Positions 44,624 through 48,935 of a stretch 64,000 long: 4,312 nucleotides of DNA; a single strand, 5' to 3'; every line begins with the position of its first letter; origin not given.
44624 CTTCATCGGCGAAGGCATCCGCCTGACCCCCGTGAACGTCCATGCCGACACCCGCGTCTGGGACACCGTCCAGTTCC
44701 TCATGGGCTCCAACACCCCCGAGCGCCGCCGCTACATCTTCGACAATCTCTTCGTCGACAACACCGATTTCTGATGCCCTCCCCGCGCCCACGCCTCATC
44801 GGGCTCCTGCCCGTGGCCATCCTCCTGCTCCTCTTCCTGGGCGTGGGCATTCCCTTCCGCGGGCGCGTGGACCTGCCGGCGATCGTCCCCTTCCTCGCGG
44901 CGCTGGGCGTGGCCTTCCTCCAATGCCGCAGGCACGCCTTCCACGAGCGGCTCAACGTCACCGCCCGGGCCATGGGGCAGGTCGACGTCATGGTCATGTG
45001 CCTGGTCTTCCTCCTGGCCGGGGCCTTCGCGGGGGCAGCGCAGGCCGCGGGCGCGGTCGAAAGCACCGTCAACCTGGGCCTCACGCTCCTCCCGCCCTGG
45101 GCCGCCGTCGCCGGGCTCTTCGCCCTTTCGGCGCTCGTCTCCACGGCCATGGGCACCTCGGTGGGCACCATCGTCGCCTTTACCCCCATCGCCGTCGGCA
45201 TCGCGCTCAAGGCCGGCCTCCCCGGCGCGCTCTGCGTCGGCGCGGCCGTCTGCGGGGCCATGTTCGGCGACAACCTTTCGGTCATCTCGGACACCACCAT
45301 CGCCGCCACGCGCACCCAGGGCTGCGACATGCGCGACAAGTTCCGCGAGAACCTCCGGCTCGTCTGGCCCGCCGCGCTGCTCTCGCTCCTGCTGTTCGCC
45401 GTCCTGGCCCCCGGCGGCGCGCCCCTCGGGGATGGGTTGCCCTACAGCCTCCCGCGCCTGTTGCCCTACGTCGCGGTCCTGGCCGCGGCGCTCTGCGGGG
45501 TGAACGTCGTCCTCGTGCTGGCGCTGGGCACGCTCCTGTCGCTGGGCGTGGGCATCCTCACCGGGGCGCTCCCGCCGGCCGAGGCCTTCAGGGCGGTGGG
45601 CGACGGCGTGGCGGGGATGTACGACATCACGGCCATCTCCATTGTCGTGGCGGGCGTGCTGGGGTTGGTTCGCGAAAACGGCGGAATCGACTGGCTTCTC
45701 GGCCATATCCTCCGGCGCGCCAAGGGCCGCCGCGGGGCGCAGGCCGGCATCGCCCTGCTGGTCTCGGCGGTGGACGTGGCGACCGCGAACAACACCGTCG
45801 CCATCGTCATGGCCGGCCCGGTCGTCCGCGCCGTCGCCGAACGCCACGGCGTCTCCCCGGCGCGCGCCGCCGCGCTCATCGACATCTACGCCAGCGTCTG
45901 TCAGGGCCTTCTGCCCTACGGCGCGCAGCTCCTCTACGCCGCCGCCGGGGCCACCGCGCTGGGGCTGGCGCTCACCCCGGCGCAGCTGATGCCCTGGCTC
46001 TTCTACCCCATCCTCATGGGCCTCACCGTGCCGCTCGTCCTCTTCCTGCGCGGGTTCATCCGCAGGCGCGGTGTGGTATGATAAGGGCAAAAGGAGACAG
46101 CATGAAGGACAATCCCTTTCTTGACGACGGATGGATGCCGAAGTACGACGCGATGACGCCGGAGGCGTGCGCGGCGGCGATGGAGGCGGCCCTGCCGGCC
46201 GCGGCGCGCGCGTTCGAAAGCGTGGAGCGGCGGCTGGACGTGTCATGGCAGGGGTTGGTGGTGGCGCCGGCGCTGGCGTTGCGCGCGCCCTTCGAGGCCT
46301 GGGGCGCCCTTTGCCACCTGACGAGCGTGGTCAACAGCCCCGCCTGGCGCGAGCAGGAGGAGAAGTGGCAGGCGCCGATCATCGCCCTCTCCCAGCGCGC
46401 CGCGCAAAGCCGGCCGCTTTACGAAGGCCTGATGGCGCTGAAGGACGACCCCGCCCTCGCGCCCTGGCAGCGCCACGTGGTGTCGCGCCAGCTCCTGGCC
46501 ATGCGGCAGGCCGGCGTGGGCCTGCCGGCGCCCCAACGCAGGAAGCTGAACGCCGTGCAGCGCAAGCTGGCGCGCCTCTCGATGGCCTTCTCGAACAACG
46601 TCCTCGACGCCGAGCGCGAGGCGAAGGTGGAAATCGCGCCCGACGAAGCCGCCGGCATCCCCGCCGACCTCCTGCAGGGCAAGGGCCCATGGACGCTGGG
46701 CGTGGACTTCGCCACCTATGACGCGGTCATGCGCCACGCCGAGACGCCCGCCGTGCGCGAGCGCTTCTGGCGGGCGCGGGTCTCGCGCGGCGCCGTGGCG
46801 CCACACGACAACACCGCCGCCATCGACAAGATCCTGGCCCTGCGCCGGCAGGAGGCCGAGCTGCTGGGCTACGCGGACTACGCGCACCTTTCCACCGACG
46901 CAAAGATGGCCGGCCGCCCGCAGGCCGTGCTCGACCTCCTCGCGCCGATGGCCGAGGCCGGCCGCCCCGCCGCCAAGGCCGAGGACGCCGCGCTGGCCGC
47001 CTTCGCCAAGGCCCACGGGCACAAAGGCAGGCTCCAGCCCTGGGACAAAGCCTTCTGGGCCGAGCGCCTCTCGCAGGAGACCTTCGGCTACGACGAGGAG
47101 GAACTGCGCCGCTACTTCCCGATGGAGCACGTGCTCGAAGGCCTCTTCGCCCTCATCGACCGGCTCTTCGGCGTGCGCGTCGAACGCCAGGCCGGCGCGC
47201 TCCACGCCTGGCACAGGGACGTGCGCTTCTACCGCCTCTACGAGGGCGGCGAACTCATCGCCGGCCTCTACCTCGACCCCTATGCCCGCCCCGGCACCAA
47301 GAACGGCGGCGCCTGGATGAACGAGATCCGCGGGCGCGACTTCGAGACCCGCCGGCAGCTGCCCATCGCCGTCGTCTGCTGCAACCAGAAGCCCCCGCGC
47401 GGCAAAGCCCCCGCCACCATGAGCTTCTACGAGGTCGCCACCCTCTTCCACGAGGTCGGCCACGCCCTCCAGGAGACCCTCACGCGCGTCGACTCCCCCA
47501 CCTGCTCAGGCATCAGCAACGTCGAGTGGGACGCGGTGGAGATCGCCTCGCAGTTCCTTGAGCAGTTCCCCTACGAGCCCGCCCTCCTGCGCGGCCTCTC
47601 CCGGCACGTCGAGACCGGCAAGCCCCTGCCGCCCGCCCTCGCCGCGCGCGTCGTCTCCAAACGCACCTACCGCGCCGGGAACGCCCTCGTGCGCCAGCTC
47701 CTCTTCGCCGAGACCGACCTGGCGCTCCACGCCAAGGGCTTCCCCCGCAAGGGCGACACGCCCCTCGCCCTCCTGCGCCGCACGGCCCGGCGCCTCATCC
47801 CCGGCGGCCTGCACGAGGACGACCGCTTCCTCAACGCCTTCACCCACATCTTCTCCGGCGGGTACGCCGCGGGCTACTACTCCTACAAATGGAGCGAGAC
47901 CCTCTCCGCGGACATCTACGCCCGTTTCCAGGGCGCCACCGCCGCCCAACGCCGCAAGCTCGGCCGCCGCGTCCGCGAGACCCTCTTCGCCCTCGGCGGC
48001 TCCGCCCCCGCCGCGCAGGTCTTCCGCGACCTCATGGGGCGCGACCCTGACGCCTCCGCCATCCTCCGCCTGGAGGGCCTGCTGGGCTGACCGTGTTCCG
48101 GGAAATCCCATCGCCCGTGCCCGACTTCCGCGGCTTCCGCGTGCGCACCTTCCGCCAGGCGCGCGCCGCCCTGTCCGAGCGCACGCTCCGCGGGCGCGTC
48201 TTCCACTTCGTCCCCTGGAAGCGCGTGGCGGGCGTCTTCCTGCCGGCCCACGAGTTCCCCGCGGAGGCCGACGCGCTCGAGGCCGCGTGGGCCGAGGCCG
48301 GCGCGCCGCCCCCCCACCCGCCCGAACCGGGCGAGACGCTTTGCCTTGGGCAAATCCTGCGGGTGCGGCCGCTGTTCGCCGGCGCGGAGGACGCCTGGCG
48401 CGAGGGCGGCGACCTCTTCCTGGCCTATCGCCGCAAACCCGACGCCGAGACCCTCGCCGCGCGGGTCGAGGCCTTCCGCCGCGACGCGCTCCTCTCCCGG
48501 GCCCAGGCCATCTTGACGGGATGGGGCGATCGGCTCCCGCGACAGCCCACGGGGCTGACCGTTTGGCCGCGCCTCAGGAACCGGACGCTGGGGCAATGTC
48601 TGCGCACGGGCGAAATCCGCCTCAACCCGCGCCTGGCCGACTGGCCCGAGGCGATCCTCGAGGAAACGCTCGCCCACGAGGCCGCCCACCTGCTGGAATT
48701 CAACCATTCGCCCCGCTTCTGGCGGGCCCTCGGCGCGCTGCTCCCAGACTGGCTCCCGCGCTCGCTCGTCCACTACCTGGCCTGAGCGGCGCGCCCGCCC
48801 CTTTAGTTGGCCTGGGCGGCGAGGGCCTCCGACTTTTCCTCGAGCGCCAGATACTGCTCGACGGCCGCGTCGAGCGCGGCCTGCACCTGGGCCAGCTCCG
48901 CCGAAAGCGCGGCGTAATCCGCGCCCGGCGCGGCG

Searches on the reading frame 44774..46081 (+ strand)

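Call 11: search_protein_families(library=pfam, proteins=[window:44774-46081:+])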
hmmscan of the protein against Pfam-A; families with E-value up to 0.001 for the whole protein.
window:44774-46081:+ (435 aa): 3 families
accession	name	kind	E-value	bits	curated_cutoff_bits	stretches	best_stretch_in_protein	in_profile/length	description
PF03553.21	Na_H_antiporter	-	3.1e-20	73.1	23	2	70-205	158-291/303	Na+/H+ antiporter family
PF03600.22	CitMHS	-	1.2e-09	38.2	31.9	1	243-430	9-187/336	Citrate transporter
PF07158.17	MatC_N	-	0.00024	21.6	23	1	290-369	61-141/149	Dicarboxylate carrier protein MatC N-terminus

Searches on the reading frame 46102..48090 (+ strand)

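Call 65: search_protein_families(library=pfam, proteins=[window:46102-48090:+], max_evalue=0.00001)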
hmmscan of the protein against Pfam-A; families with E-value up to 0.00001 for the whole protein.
window:46102-48090:+ (662 aa): 2 families
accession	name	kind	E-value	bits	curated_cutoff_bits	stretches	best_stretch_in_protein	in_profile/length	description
PF01432.26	Peptidase_M3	-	2.7e-114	383.5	27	1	209-656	1-453/457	Peptidase family M3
PF19310.4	TOP_N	-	2.4e-13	50.4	27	1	31-143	5-120/123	Neurolysin/Thimet oligopeptidase, N-terminal domain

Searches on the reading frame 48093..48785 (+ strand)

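Call 11: search_protein_families(library=pfam, proteins=[window:48093-48785:+])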
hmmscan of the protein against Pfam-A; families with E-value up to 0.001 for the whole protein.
window:48093-48785:+ (230 aa): 2 families
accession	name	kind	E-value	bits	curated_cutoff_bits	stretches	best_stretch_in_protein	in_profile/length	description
PF01863.23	YgjP-like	-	5.3e-19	69.5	26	1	99-221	78-198/207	YgjP-like, metallopeptidase domain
PF10263.15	SprT-like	-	1.6e-05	25.2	25.6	1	158-203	25-75/108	SprT-like family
